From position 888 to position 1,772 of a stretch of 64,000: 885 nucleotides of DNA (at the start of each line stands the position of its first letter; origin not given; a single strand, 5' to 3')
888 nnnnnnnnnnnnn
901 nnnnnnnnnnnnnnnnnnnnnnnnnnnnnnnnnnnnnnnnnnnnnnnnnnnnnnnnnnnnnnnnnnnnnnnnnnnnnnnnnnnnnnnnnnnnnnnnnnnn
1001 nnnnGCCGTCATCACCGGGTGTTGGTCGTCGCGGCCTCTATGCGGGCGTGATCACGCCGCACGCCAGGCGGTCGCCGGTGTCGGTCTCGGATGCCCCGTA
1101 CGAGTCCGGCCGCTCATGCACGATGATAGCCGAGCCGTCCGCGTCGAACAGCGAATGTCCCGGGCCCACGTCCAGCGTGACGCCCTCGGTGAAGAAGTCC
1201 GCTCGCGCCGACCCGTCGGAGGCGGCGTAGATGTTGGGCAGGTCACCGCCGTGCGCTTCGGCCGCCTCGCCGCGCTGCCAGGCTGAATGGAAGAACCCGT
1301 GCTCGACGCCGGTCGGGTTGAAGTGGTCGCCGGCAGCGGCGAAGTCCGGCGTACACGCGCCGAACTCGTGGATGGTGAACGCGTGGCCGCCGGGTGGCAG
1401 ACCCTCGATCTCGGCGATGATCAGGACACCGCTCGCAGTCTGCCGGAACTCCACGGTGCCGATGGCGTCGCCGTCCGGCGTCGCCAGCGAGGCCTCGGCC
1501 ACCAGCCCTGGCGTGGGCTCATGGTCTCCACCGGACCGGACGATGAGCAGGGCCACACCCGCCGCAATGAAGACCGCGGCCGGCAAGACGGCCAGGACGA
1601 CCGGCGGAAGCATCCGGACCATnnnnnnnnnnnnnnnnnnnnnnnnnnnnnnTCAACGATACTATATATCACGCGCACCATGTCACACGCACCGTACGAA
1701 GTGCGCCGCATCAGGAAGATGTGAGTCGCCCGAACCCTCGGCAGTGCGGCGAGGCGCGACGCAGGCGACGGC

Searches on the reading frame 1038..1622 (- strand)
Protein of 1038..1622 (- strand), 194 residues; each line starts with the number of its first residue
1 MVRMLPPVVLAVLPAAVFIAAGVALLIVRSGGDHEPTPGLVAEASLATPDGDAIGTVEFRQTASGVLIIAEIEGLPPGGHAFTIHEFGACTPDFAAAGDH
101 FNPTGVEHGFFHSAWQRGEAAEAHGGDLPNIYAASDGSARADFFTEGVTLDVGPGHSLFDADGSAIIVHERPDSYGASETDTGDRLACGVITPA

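Call 59: search_protein_families(library=pfam, proteins=[window:1038-1622:-], max_evalue=0.001)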
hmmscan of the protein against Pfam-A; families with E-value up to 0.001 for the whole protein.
window:1038-1622:- (194 aa): 1 family
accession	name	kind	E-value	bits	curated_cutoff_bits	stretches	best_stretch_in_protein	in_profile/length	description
PF00080.25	Sod_Cu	-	2e-36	125.8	28.9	1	55-191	3-133/133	Copper/zinc superoxide dismutase (SODC)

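Call 60: find_encoding_contigs(protein=window:1038-1622:-, flank=10000, max_places=6)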
Protein window:1038-1622:- (194 aa): no gene with exactly this product is on record in the collection.
